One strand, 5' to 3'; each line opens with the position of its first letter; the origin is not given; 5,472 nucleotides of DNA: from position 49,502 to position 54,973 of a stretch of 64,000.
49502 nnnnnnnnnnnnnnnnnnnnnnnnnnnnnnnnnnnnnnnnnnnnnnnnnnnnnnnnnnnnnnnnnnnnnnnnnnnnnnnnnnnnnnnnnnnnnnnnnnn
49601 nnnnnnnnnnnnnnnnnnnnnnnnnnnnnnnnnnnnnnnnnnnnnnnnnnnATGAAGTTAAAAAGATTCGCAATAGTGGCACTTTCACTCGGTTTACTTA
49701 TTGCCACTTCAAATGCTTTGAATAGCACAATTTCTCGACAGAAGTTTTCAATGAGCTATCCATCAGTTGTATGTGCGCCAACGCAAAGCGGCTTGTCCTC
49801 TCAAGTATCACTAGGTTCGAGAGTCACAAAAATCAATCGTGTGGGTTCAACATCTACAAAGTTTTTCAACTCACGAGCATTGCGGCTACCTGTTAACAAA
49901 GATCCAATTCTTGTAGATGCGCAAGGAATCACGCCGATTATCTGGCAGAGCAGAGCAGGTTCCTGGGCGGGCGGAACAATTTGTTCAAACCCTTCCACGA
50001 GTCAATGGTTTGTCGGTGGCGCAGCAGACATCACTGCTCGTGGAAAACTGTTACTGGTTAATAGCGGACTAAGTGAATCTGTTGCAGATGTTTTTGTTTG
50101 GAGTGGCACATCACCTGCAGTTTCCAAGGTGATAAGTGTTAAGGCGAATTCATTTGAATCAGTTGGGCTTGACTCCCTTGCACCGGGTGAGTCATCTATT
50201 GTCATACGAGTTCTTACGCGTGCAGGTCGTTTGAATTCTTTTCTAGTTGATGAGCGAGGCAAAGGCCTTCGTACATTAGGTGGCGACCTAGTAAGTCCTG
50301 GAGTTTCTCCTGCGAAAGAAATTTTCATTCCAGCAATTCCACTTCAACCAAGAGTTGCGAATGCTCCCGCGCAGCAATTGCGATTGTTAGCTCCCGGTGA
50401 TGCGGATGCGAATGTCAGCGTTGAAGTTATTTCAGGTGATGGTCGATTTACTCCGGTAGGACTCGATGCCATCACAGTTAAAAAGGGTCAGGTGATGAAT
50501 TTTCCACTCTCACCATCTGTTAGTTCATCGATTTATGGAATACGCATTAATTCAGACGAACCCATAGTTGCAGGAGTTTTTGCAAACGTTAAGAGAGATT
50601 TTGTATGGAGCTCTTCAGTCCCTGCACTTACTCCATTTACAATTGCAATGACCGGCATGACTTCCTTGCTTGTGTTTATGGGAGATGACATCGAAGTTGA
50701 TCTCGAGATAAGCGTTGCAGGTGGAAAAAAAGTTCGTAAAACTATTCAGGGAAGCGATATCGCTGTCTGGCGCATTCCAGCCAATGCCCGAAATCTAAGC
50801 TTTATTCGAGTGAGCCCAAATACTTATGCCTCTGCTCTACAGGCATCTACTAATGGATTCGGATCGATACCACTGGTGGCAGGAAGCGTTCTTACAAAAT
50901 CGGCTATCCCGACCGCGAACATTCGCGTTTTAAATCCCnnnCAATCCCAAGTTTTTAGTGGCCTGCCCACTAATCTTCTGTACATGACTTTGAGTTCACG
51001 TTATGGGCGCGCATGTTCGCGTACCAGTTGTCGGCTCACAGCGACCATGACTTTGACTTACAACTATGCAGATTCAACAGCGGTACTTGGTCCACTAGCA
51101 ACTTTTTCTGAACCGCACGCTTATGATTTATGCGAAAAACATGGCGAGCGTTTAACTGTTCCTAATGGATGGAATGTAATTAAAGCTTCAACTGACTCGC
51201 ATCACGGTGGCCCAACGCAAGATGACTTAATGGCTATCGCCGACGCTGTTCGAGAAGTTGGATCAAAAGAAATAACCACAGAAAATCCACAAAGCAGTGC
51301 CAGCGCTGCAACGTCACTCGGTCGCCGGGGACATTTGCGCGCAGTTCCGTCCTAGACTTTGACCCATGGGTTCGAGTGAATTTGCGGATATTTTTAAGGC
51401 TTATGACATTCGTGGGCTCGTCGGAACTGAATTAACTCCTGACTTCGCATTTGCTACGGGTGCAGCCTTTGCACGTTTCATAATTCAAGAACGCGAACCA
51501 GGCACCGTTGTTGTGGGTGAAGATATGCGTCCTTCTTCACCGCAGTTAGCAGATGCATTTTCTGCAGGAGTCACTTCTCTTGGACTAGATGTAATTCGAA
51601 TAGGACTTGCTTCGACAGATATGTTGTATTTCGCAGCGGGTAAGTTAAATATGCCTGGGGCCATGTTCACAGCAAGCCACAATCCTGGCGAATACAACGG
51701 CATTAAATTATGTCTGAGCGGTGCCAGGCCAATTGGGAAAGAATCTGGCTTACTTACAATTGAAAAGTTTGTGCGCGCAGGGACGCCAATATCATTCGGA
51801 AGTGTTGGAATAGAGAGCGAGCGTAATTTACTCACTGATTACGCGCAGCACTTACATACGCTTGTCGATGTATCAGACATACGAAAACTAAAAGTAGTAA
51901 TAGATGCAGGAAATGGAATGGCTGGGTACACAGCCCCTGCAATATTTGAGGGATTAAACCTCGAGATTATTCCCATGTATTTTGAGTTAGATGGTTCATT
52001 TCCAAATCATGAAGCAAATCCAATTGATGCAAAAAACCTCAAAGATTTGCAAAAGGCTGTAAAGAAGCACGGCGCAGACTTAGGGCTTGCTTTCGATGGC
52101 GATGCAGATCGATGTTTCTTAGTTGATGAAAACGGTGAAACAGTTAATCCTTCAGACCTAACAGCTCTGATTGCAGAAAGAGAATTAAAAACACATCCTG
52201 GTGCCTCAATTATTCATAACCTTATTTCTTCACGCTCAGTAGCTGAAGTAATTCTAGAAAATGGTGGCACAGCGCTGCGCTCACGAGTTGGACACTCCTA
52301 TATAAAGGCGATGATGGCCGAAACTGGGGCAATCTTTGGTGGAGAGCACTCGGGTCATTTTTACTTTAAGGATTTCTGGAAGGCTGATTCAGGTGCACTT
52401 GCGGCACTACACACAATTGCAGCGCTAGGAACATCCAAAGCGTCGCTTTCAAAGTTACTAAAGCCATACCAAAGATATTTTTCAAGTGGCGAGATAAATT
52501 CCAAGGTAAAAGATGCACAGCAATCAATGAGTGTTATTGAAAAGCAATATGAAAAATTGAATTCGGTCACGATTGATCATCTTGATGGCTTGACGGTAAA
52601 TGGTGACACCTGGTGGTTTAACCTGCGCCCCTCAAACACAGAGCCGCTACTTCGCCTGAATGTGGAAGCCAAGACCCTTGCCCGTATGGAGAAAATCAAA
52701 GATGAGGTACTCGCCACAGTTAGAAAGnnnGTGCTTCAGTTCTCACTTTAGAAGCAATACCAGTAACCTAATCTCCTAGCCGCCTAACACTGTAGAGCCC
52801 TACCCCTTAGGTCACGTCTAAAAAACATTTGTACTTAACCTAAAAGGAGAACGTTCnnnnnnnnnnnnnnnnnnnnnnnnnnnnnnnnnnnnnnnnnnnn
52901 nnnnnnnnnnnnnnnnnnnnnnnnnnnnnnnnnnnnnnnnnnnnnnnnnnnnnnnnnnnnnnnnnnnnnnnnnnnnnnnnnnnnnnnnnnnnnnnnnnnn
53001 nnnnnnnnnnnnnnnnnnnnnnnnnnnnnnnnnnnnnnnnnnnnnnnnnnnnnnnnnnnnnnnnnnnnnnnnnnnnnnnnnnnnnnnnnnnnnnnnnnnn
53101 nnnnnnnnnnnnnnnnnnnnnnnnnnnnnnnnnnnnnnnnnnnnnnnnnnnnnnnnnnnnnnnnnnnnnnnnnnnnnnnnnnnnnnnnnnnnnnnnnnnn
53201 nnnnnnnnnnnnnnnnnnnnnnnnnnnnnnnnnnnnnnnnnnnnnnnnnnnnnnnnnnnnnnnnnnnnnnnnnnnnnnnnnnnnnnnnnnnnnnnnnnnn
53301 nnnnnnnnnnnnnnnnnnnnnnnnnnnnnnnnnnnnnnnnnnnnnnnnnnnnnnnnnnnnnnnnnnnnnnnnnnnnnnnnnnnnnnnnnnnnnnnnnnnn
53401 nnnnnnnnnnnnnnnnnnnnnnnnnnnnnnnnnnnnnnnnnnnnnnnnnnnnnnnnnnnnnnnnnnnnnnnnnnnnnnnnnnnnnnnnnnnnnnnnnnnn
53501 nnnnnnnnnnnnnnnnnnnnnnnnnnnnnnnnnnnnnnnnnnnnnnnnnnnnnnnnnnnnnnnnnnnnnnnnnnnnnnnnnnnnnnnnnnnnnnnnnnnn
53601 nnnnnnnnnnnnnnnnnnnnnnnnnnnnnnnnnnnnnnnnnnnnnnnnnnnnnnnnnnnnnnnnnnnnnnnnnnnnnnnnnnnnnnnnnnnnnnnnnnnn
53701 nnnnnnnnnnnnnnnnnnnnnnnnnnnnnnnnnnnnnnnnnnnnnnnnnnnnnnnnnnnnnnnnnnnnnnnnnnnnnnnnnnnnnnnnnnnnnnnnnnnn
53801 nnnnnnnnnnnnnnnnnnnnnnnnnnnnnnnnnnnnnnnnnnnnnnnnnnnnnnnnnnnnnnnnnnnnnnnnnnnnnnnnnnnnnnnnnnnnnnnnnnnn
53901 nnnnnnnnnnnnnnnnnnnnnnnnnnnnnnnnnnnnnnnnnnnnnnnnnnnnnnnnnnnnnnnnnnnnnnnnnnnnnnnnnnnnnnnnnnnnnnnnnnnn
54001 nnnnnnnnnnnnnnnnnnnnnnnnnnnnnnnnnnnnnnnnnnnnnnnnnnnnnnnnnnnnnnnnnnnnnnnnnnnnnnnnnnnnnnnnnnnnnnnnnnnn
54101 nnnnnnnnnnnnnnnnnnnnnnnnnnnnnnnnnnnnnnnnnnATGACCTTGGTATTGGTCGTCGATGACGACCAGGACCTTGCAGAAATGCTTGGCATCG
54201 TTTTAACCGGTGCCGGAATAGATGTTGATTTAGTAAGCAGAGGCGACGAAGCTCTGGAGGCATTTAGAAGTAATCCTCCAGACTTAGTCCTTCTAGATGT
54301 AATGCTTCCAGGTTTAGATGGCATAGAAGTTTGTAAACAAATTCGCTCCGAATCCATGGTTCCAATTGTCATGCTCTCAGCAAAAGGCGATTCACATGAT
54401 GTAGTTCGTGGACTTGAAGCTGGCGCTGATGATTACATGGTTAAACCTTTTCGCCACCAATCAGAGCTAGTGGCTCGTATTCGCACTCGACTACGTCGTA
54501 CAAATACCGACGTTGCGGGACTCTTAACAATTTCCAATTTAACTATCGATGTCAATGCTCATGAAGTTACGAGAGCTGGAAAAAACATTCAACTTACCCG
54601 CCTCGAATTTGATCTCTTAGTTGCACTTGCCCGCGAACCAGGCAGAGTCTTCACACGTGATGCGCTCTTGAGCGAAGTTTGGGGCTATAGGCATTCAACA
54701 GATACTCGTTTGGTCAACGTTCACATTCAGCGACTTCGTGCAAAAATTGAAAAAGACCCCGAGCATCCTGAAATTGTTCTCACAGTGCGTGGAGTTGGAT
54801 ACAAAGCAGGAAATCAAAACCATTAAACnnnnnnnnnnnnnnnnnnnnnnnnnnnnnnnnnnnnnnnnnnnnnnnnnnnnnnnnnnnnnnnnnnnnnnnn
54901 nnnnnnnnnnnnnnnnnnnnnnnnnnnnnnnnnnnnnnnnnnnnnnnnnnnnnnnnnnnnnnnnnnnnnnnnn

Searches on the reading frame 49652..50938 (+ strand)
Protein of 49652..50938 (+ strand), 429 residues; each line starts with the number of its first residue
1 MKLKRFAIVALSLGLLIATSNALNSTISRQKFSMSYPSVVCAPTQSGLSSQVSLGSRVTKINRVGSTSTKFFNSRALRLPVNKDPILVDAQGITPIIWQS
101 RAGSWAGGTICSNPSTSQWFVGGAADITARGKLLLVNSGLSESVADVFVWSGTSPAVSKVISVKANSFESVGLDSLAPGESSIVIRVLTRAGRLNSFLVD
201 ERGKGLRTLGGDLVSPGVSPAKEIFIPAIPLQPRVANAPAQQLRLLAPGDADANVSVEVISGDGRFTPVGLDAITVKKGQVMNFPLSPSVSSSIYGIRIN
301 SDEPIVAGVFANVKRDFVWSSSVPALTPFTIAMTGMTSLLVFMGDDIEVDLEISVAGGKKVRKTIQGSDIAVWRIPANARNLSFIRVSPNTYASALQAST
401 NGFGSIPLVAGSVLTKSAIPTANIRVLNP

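Call 79: search_protein_families(library=pfam, proteins=[window:49652-50938:+], max_evalue=1e-8)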
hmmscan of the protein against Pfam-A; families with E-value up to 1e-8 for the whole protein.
window:49652-50938:+ (429 aa): 1 family
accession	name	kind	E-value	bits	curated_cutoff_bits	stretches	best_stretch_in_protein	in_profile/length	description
PF18986.5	DUF5719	-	5.5e-37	128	26.2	1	108-364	43-305/319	Family of unknown function (DUF5719)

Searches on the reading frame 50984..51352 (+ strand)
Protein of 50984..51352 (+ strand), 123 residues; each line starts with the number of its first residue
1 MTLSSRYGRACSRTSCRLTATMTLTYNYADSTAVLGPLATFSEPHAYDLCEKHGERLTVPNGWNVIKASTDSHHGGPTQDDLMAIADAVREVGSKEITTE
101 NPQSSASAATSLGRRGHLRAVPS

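Call 79: search_protein_families(library=pfam, proteins=[window:50984-51352:+], max_evalue=1e-8)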
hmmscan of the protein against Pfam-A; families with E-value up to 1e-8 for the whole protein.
window:50984-51352:+ (123 aa): 1 family
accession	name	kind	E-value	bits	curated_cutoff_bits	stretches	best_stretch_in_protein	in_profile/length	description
PF12005.13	DUF3499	-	4.1e-43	147.2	25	1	9-122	2-118/119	Protein of unknown function (DUF3499)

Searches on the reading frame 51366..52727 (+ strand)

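Call 79: search_protein_families(library=pfam, proteins=[window:51366-52727:+], max_evalue=1e-8)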
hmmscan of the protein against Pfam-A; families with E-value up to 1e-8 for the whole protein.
window:51366-52727:+ (454 aa): 4 families
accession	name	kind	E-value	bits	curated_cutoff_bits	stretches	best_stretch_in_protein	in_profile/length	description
PF02878.22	PGM_PMM_I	-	1.3e-35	122.5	22.5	1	9-135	3-130/138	Phosphoglucomutase/phosphomannomutase, alpha/beta/alpha domain I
PF02879.22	PGM_PMM_II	-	5.5e-28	98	29.3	1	158-257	2-103/103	Phosphoglucomutase/phosphomannomutase, alpha/beta/alpha domain II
PF02880.22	PGM_PMM_III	-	1.5e-25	90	20.7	1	263-371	3-115/115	Phosphoglucomutase/phosphomannomutase, alpha/beta/alpha domain III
PF00408.26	PGM_PMM_IV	-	1e-12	48.3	23.1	1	376-449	1-66/68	Phosphoglucomutase/phosphomannomutase, C-terminal domain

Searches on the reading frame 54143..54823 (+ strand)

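Call 79: search_protein_families(library=pfam, proteins=[window:54143-54823:+], max_evalue=1e-8)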
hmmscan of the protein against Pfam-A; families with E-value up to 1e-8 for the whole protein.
window:54143-54823:+ (227 aa): 2 families
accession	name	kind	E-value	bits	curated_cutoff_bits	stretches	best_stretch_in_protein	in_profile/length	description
PF00072.30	Response_reg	-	2.4e-30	105.4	30.2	1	4-114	1-111/111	Response regulator receiver domain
PF00486.34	Trans_reg_C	-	5.1e-28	97.4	26.2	1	146-221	1-76/77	Transcriptional regulatory protein, C terminal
